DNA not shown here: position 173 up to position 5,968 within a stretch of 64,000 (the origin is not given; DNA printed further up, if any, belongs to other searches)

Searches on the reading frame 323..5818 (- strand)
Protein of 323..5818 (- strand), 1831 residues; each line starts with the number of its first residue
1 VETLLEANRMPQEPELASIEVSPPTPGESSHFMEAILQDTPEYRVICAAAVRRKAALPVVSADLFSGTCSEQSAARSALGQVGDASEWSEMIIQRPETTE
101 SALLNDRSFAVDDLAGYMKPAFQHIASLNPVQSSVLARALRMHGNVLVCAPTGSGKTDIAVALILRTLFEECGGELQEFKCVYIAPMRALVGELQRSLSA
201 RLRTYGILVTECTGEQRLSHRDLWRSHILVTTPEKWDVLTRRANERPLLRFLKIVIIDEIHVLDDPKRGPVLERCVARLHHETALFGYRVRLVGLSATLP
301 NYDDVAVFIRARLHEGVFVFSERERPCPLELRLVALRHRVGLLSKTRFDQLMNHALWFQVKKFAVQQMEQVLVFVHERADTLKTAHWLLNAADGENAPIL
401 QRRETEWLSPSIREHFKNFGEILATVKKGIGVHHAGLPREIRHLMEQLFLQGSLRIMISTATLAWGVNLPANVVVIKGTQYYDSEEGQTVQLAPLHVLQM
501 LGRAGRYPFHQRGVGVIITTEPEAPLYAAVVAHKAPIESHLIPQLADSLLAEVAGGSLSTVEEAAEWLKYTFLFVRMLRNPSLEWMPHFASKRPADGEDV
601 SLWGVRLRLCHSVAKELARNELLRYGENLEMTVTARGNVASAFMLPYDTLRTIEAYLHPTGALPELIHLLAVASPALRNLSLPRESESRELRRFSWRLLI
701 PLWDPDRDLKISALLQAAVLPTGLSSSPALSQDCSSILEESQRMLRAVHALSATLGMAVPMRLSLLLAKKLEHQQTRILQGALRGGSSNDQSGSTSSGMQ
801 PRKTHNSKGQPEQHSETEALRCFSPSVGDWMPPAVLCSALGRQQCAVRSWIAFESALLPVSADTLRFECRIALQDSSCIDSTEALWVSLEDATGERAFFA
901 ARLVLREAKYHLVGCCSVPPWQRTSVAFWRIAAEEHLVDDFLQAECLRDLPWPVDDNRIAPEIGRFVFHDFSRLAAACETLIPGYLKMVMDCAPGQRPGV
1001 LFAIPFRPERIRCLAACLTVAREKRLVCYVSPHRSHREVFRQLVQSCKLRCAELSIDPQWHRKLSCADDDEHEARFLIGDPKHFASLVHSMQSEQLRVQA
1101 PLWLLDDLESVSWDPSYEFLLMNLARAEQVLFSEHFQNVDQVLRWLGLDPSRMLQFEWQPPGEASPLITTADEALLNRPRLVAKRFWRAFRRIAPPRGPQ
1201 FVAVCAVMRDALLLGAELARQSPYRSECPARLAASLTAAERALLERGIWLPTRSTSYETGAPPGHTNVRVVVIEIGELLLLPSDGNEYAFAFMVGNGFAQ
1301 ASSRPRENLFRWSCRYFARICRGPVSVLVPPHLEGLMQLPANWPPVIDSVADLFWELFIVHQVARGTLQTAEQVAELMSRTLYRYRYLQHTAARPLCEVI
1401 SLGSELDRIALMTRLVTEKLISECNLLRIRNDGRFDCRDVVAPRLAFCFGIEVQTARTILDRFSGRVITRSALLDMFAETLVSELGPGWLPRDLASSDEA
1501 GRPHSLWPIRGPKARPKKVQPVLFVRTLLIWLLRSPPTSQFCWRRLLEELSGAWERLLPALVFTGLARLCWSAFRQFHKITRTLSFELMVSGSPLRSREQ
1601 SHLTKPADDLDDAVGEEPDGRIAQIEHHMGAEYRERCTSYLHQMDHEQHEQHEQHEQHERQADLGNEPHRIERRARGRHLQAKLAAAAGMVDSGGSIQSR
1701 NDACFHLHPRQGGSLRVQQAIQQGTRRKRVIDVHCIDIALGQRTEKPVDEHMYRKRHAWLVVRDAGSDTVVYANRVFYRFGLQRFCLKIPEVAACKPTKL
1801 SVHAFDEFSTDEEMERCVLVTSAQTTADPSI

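Call 4: search_protein_families(library=pfam, proteins=[window:323-5818:-], max_evalue=0.1)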
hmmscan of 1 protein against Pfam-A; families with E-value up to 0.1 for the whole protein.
window:323-5818:- (1831 aa): 10 families
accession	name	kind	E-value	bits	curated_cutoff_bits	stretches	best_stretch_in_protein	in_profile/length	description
PF00270.35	DEAD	-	6.9e-31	107.7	26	1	129-304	1-166/167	DEAD/DEAH box helicase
PF02889.21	Sec63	-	1.3e-14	54.6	25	1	634-910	2-211/252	Sec63 Brl domain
PF23445.2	SNRNP200_wHTH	-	3.2e-09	37.3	27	1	538-583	1-46/82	Winged Helix-turn-helix domain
PF04851.21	ResIII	-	1.5e-08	35.2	22.5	1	128-299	4-162/164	Type III restriction enzyme, res subunit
PF00271.37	Helicase_C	-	7.9e-06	26.5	23.5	1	427-507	39-109/110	Helicase conserved C-terminal domain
PF22527.2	DEXQc_Suv3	-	0.0015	18.5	27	1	149-276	19-118/154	DEXQ-box helicase domain of Suv3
PF13245.12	AAA_19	-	0.0079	16.8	25.1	1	141-268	9-107/134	AAA domain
PF13401.12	AAA_22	-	0.015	16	27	0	144-280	6-109/130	AAA domain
PF13481.12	AAA_25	-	0.015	15.4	27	1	125-260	15-152/195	AAA domain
PF20720.3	nSTAND3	-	0.062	13.4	27.2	0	137-171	11-45/155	Novel STAND NTPase 3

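Call 5: search_solved_structures(query=window:323-5818:-, max_evalue=0.001)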
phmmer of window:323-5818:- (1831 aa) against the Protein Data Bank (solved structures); distinct sequences matched with E-value up to 0.001: 60.
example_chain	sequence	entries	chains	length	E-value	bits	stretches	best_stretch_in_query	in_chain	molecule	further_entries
6qdv_B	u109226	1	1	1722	3.1e-188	631.6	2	109-772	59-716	U5 small nuclear ribonucleoprotein 200 kDa helicase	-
4f91_B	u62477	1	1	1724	3.1e-188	631.6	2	109-772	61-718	U5 small nuclear ribonucleoprotein 200 kDa helicase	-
5urj_A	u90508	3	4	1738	3.2e-188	631.6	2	109-772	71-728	U5 small nuclear ribonucleoprotein 200 kDa helicase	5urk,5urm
4kit_B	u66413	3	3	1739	3.2e-188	631.6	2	109-772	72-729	U5 small nuclear ribonucleoprotein 200 kDa helicase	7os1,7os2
6s8q_B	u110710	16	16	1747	3.3e-188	631.6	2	109-772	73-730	U5 small nuclear ribonucleoprotein 200 kDa helicase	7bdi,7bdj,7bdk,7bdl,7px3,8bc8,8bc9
3jcr_C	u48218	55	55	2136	8e-188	630.3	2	109-772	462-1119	hBrr2 | U5 small nuclear ribonucleoprotein 200 kDa helicase | Brr2, U5 small nuclear ribonucleoprotein 200 kDa helicase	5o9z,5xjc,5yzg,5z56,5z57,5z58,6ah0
4f92_B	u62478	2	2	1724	8.7e-188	630.2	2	109-772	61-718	U5 small nuclear ribonucleoprotein 200 kDa helicase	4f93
6s9i_B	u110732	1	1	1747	1.5e-187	629.3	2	109-772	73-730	U5 small nuclear ribonucleoprotein 200 kDa helicase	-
6s8o_B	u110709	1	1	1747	2.1e-187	628.9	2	109-772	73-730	U5 small nuclear ribonucleoprotein 200 kDa helicase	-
8alz_B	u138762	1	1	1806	4.5e-185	621.2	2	107-752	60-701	Activating signal cointegrator 1 complex subunit 3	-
6qv3_A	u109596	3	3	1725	1.5e-179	602.9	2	104-774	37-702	Pre-mRNA splicing helicase-like protein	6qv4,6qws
5m59_A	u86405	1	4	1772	1.7e-179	602.7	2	104-774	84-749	Pre-mRNA splicing helicase-like protein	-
7zpq_CA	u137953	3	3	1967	6.9e-177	594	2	100-753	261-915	SLH1 isoform 1 | RQC trigger complex helicase SLH1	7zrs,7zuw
8ro0_B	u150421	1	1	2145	2.3e-166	559.2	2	107-775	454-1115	U5 small nuclear ribonucleoprotein 200 kDa helicase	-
5dca_A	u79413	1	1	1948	1.5e-150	506.7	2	123-770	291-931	Pre-mRNA-splicing helicase BRR2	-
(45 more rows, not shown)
